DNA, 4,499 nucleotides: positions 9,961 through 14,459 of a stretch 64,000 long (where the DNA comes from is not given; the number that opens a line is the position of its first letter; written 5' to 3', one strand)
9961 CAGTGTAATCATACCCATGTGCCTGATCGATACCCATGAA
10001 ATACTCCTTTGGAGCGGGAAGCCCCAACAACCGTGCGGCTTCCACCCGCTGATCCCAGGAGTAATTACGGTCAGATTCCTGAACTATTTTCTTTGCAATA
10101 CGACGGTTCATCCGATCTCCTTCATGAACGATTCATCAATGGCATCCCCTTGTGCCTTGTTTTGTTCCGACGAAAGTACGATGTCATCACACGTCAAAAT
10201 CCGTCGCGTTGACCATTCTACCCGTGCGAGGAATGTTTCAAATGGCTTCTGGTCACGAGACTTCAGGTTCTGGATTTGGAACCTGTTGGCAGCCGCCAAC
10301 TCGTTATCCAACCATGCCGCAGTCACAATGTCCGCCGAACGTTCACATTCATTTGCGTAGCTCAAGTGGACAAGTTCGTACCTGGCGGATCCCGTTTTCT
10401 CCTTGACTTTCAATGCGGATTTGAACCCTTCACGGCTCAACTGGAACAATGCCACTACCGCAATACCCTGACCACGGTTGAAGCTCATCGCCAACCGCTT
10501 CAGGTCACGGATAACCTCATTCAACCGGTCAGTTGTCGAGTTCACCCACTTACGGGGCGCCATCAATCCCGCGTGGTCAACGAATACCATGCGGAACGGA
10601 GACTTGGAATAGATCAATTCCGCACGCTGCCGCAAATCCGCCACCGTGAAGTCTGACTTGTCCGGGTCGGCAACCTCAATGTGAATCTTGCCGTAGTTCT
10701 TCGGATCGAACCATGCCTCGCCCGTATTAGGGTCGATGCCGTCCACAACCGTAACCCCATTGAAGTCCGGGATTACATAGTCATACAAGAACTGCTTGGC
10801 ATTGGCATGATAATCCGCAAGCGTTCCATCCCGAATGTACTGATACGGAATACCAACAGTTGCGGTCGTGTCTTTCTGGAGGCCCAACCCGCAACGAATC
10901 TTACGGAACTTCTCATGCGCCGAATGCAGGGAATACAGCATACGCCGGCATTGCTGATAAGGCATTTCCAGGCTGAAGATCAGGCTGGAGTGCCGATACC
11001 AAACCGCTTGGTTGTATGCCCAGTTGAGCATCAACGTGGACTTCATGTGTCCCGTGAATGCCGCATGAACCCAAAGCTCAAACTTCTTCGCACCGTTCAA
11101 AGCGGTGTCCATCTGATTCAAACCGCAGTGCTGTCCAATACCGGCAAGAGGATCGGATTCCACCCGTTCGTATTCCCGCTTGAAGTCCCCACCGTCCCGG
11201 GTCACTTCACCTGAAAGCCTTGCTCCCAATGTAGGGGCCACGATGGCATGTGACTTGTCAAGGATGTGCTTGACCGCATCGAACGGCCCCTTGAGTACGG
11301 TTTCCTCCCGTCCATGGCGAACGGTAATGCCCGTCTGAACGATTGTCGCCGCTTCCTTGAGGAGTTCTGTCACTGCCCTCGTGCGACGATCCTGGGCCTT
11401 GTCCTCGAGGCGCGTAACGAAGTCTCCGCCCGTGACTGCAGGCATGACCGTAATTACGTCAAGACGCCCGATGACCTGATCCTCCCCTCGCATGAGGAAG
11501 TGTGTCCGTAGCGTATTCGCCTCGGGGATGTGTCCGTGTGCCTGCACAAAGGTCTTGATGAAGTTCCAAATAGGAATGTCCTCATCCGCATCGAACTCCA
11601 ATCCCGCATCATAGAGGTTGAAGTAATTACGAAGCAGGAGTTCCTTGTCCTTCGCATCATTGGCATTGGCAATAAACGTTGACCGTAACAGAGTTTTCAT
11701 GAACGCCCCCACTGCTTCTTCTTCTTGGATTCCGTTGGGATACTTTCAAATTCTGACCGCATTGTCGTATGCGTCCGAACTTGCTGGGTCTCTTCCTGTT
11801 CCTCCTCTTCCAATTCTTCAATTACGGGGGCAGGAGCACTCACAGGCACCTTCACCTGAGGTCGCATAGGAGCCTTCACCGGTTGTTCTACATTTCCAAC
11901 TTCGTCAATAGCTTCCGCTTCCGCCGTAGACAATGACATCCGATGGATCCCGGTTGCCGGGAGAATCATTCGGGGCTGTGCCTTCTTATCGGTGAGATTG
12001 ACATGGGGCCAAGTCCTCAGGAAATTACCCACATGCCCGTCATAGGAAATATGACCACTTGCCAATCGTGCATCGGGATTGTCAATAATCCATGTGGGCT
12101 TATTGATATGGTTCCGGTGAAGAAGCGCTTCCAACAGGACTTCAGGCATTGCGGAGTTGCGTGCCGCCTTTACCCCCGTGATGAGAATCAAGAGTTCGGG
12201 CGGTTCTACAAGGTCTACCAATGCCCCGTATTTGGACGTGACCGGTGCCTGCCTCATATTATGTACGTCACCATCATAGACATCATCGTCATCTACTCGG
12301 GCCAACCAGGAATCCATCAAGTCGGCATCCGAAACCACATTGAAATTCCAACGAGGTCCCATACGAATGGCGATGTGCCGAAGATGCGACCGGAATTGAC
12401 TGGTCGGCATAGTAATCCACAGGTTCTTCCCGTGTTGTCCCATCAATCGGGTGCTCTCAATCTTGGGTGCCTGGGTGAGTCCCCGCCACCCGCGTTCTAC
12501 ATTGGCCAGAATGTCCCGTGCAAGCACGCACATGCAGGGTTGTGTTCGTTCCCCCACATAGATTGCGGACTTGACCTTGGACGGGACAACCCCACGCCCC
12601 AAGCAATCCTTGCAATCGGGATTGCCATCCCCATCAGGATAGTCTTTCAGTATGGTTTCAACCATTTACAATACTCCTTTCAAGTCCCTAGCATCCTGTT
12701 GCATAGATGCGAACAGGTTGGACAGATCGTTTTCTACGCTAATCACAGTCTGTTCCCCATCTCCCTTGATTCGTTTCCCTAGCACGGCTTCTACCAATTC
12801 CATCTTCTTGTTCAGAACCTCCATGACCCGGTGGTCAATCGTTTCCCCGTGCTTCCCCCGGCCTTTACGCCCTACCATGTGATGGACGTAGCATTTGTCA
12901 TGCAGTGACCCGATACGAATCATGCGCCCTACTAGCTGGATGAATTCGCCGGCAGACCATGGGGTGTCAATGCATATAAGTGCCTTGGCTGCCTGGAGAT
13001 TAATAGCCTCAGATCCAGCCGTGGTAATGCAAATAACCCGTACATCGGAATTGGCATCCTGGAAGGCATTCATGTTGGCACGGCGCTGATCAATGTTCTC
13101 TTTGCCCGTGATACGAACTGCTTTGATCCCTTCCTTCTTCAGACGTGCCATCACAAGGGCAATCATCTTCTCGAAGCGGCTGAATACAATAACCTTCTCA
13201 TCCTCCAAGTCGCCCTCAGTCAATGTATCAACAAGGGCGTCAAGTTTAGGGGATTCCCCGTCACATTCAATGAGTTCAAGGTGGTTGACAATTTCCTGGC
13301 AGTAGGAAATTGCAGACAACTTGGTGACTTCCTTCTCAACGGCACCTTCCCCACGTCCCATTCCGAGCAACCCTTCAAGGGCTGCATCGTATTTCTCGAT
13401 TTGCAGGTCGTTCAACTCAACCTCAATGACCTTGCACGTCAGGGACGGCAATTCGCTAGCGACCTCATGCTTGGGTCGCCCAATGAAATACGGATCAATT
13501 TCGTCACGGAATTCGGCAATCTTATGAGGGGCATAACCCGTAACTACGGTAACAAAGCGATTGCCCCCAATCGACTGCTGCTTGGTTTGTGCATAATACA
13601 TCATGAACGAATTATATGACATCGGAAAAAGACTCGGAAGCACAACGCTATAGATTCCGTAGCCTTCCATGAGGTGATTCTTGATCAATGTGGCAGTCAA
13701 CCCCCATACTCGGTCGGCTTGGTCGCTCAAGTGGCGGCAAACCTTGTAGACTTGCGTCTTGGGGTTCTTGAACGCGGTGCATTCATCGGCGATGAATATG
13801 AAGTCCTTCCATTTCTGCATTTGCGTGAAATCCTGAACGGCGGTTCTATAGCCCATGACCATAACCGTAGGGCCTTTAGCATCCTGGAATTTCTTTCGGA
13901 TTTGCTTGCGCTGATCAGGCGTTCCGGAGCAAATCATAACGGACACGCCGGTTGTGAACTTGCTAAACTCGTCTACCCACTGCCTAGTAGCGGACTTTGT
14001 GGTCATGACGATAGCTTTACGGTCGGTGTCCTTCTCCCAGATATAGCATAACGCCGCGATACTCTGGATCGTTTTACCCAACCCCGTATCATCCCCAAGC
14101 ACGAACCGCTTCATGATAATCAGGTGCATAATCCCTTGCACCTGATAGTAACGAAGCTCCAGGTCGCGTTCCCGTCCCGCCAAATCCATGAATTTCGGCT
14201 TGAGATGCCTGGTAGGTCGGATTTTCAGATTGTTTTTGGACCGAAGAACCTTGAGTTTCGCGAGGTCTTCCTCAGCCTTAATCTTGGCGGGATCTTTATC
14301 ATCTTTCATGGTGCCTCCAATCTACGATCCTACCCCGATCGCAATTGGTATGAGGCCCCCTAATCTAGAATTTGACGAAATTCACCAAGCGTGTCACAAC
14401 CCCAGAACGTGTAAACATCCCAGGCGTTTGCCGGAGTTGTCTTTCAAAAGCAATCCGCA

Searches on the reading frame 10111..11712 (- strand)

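Call 39: search_protein_families(library=pfam, proteins=[window:10111-11712:-], max_evalue=0.001)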
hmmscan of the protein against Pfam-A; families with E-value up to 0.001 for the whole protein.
window:10111-11712:- (534 aa): 1 family
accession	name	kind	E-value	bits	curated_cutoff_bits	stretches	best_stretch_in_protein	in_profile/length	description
PF03796.21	DnaB_C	-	1.4e-17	64.3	27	2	351-468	108-213/255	DnaB-like helicase C terminal domain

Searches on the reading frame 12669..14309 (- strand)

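Call 39: search_protein_families(library=pfam, proteins=[window:12669-14309:-], max_evalue=0.001)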
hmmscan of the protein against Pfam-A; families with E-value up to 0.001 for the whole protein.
window:12669-14309:- (547 aa): 5 families
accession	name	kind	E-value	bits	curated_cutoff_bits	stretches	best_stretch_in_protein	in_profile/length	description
PF00176.29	SNF2-rel_dom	-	1.6e-29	103.4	24.9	1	70-344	21-288/290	SNF2-related domain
PF00271.37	Helicase_C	-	4.4e-21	75.6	23.5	1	355-467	2-110/110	Helicase conserved C-terminal domain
PF00270.35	DEAD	-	2.2e-11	44.2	26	1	56-211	4-163/167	DEAD/DEAH box helicase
PF04851.21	ResIII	-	3.9e-09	37.1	22.5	1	50-208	2-162/164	Type III restriction enzyme, res subunit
PF16203.11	ERCC3_RAD25_C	-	0.00092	19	27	0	370-465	60-150/248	ERCC3/RAD25/XPB C-terminal helicase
